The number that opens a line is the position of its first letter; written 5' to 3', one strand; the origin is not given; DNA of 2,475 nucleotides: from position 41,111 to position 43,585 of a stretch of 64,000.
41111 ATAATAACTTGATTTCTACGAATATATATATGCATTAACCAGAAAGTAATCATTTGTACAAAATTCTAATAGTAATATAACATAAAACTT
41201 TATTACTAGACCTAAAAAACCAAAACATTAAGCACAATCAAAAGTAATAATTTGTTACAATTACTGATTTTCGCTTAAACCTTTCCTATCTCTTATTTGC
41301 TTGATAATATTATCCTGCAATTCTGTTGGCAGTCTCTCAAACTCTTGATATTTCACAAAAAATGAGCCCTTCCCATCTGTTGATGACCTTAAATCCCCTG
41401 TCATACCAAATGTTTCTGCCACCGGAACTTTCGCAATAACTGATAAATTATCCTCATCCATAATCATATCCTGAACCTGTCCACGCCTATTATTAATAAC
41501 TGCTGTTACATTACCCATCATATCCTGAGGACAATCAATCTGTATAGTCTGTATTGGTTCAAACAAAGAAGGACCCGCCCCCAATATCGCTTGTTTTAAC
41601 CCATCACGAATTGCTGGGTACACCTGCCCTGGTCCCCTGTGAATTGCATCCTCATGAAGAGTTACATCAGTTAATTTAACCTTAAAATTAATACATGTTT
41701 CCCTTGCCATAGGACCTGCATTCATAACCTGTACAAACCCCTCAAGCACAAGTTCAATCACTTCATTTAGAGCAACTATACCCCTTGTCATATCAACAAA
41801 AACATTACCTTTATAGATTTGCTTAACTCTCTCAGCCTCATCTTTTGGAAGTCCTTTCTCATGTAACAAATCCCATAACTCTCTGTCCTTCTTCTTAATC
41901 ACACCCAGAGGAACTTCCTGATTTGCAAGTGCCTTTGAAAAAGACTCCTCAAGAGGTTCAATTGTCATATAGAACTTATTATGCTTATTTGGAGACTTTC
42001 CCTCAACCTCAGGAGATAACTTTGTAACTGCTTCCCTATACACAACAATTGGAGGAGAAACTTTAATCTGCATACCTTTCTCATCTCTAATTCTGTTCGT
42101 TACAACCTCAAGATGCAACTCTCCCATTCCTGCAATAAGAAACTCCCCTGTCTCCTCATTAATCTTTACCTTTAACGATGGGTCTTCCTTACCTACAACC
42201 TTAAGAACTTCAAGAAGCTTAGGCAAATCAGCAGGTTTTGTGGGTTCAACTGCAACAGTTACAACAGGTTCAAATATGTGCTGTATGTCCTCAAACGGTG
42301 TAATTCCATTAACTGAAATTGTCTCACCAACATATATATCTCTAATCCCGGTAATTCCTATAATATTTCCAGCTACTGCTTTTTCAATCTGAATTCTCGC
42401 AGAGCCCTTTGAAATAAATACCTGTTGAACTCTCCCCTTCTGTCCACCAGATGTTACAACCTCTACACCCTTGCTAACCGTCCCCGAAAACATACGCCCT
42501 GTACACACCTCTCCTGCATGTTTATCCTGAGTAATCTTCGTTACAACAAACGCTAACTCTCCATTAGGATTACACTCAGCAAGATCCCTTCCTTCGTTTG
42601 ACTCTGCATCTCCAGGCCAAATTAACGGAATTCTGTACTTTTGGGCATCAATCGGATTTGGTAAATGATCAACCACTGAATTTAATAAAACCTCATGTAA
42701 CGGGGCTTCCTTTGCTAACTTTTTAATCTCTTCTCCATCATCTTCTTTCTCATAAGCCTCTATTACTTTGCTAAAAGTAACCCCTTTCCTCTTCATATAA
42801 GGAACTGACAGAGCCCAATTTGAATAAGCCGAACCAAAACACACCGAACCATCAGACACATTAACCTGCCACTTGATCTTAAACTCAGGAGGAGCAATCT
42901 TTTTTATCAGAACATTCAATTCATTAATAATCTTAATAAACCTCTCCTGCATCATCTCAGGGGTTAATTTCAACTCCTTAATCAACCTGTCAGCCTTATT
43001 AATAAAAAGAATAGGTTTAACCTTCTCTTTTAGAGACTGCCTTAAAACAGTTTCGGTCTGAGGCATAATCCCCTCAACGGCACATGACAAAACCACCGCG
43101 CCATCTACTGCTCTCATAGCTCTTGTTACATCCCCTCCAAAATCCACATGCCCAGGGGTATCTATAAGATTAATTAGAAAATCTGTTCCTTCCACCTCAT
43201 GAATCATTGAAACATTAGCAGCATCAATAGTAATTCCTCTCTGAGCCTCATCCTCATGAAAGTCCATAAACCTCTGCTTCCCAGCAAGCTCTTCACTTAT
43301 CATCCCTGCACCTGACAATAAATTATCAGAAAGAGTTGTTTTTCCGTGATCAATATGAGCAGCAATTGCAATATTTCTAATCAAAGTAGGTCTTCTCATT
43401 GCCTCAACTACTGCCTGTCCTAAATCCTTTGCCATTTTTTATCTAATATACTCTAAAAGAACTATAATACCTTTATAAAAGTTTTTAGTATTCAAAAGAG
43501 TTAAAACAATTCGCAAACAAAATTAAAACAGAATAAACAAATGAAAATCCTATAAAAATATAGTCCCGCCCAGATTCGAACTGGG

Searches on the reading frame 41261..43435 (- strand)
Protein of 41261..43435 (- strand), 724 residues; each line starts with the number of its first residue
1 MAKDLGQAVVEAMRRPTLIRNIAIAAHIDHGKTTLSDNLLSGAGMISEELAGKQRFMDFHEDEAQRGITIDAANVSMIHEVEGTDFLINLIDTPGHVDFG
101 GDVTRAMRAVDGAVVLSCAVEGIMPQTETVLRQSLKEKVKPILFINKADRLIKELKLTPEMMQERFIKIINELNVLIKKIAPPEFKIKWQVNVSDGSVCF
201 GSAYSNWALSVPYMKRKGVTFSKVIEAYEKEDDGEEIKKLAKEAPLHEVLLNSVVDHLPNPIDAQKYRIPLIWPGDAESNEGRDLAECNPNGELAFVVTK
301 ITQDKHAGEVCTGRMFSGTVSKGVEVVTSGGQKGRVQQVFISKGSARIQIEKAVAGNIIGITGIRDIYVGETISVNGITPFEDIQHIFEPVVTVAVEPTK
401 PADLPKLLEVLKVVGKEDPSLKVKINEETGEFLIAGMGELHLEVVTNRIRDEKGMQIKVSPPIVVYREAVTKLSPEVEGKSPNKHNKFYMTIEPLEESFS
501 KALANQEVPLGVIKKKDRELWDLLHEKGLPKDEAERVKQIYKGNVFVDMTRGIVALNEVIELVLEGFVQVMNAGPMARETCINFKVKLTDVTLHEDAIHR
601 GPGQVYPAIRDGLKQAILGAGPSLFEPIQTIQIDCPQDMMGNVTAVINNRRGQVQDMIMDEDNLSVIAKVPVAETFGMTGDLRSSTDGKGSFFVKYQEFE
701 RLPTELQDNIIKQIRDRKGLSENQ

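Call 15: search_protein_families(library=pfam, proteins=[window:41261-43435:-], max_evalue=0.00001)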
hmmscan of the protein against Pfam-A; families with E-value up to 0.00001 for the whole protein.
window:41261-43435:- (724 aa): 6 families
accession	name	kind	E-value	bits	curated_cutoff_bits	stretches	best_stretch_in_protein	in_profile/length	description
PF00009.33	GTP_EFTU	-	3.8e-54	183.6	26.5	1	19-259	3-187/188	Elongation factor Tu GTP binding domain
PF14492.12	EFG_III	-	2.4e-23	82.4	27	1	389-460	3-74/75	Elongation Factor G, domain III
PF00679.30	EFG_C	-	1.4e-22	80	27.9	1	624-709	2-88/89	Elongation factor G C-terminus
PF03764.24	EFG_IV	-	1.7e-21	76.6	24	1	525-620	21-120/121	Elongation factor G, domain IV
PF22042.2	EF-G_D2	-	1.3e-11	44.8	27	1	296-375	4-83/84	Elongation factor G domain 2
PF03144.31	GTP_EFTU_D2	-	4.1e-11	43.6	30.3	1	308-373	1-72/73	Elongation factor Tu domain 2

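Call 63: find_homologous_proteins(query=window:41261-43435:-, max_evalue=1e-50)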
Query window:41261-43435:- (724 aa): 8000 proteins with E <= 1e-50 among 8000 candidates; the best 120 are listed.
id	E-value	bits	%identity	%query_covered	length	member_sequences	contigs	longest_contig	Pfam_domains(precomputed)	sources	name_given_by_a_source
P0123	0.0e+0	1560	96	100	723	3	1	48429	PF00679.31,PF14492.13,PF00009.34,PF03764.25,PF03144.32,PF22042.3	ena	-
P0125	0.0e+0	1388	85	100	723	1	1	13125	PF00679.31,PF14492.13,PF00009.34,PF03764.25,PF03144.32,PF22042.3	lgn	-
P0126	0.0e+0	1376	83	100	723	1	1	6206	PF00679.31,PF14492.13,PF00009.34,PF03764.25,PF03144.32,PF22042.3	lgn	-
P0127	0.0e+0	1372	84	100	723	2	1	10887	PF00679.31,PF14492.13,PF00009.34,PF03764.25,PF03144.32,PF22042.3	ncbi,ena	-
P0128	0.0e+0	1361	82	100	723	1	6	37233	PF00679.31,PF14492.13,PF00009.34,PF03764.25,PF03144.32,PF22042.3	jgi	jgi:elongation factor 2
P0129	0.0e+0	1357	83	100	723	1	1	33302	PF00679.31,PF14492.13,PF00009.34,PF03764.25,PF03144.32,PF22042.3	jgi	jgi:elongation factor 2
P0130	0.0e+0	1357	82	100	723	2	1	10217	PF00679.31,PF14492.13,PF00009.34,PF03764.25,PF03144.32,PF22042.3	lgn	-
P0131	0.0e+0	1356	83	100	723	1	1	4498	PF00679.31,PF14492.13,PF00009.34,PF03764.25,PF03144.32,PF22042.3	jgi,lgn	jgi:elongation factor 2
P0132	0.0e+0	1354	83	100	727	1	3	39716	PF00679.31,PF14492.13,PF00009.34,PF03764.25,PF03144.32,PF22042.3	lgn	-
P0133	0.0e+0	1354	83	100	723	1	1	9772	PF00679.31,PF14492.13,PF00009.34,PF03764.25,PF03144.32,PF22042.3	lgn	-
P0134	0.0e+0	1349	82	100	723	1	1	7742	PF00679.31,PF14492.13,PF00009.34,PF03764.25,PF03144.32,PF22042.3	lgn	-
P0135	0.0e+0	1348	82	99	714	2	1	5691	PF00679.31,PF14492.13,PF00009.34,PF03764.25,PF03144.32,PF22042.3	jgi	-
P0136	0.0e+0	1348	81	100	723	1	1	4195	PF00679.31,PF14492.13,PF00009.34,PF03764.25,PF03144.32,PF22042.3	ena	-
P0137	0.0e+0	1347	82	100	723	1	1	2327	PF00679.31,PF14492.13,PF00009.34,PF03764.25,PF03144.32,PF22042.3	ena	-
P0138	0.0e+0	1344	81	100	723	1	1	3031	PF00679.31,PF14492.13,PF00009.34,PF03764.25,PF03144.32,PF22042.3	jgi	jgi:elongation factor 2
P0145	0.0e+0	1339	82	100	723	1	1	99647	PF00679.31,PF14492.13,PF00009.34,PF03764.25,PF03144.32,PF22042.3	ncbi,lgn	-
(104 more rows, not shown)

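Call 64: find_encoding_contigs(protein=P0129, flank=10000, max_places=1)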
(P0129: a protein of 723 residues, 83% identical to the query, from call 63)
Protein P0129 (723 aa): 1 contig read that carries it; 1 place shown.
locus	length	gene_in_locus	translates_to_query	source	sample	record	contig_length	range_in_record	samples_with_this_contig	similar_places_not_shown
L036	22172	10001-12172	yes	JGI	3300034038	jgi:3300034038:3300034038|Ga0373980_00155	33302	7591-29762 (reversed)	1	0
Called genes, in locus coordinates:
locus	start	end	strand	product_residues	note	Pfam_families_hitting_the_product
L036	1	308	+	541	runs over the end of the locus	-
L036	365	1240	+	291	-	PF13489:Methyltransf_23, PF13847:Methyltransf_31 (weak), PF08241:Methyltransf_11, PF08242:Methyltransf_12, PF13649:Methyltransf_25 (weak)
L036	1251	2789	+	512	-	PF01943:Polysacc_synt, PF13440:Polysacc_synt_3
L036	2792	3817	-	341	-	PF01047:MarR (faint), PF08279:HTH_11 (weak), PF13404:HTH_AsnC-type, PF13412:HTH_24, PF01037:AsnC_trans_reg (faint), PF13404:HTH_AsnC-type (weak), PF13412:HTH_24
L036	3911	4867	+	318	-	PF00106:adh_short, PF01073:3Beta_HSD, PF01370:Epimerase, PF02719:Polysacc_synt_2, PF04321:RmlD_sub_bind, PF05368:NmrA (weak), PF13460:NAD_binding_10 (weak), PF16363:GDP_Man_Dehyd, +1 more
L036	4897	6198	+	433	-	PF02826:2-Hacid_dh_C (faint), PF03721:UDPG_MGDP_dh_N, PF00984:UDPG_MGDP_dh, PF03720:UDPG_MGDP_dh_C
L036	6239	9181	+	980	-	PF02516:STT3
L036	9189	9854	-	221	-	-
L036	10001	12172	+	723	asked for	PF00009:GTP_EFTU, PF22042:EF-G_D2, PF03144:GTP_EFTU_D2, PF14492:EFG_III, PF03764:EFG_IV, PF00679:EFG_C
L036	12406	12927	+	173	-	PF00011:HSP20, PF17886:ArsA_HSP20 (weak)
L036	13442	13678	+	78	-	PF01191:RNA_pol_Rpb5_C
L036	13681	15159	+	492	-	PF04563:RNA_pol_Rpb2_1, PF04561:RNA_pol_Rpb2_2, PF04565:RNA_pol_Rpb2_3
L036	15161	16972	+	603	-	PF04566:RNA_pol_Rpb2_4, PF04567:RNA_pol_Rpb2_5, PF00562:RNA_pol_Rpb2_6, PF04560:RNA_pol_Rpb2_7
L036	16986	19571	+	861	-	PF04997:RNA_pol_Rpb1_1, PF00623:RNA_pol_Rpb1_2, PF04983:RNA_pol_Rpb1_3, PF05000:RNA_pol_Rpb1_4, PF04998:RNA_pol_Rpb1_5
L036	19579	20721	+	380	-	PF04998:RNA_pol_Rpb1_5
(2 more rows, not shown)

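Call 65: find_encoding_contigs(protein=P0128, flank=10000, max_places=1)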
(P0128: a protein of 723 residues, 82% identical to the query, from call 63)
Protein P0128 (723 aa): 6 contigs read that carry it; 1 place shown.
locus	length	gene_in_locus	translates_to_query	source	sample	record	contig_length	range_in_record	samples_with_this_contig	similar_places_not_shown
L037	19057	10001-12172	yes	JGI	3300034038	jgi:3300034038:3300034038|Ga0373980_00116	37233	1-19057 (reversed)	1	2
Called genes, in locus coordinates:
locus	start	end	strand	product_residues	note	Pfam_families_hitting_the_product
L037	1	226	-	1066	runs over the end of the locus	-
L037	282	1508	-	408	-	-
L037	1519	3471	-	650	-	-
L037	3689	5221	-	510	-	-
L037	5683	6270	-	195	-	PF01917:Flagellin_arch-type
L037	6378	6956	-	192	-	PF01917:Flagellin_arch-type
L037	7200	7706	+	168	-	PF02002:TFIIE_alpha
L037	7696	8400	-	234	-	PF01694:Rhomboid, PF08551:DUF1751 (weak)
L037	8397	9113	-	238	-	PF01863:YgjP-like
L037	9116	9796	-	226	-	-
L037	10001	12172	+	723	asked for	PF00009:GTP_EFTU, PF22042:EF-G_D2, PF03144:GTP_EFTU_D2, PF14492:EFG_III, PF03764:EFG_IV, PF00679:EFG_C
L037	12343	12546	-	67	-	-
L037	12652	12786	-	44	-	-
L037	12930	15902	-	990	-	PF02516:STT3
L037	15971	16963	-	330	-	PF01047:MarR (faint), PF13404:HTH_AsnC-type, PF13412:HTH_24, PF13404:HTH_AsnC-type (weak), PF13412:HTH_24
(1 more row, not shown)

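Call 66: find_encoding_contigs(protein=P0145, flank=10000, max_places=1)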
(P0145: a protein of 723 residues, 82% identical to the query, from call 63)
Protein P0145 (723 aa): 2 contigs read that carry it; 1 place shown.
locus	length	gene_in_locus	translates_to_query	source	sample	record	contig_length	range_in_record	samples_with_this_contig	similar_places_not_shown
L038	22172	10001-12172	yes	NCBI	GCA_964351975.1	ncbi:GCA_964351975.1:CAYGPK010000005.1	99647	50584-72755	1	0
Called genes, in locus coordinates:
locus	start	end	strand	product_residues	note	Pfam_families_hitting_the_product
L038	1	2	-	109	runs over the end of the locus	-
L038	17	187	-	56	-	-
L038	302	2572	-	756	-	PF24844:PolC_DP2_central, PF24846:PolC_DP2_cat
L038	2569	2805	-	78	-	-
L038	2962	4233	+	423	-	-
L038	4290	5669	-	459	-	PF07992:Pyr_redox_2, PF13434:Lys_Orn_oxgnase (faint), PF13738:Pyr_redox_3, PF00070:Pyr_redox, PF02852:Pyr_redox_dim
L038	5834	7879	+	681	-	PF14551:MCM_N, PF17207:MCM_OB, PF00493:MCM, PF01078:Mg_chelatase (faint), PF17855:MCM_lid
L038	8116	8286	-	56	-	-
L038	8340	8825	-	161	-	-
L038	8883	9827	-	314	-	-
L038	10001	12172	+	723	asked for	PF00009:GTP_EFTU, PF22042:EF-G_D2, PF03144:GTP_EFTU_D2, PF14492:EFG_III, PF03764:EFG_IV, PF00679:EFG_C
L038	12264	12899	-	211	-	PF13487:HD_5, PF01966:HD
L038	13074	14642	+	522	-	PF01336:tRNA_anti-codon (weak), PF01368:DHH (weak)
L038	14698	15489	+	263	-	-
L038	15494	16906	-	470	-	PF03833:PolC_DP2_N, PF24844:PolC_DP2_central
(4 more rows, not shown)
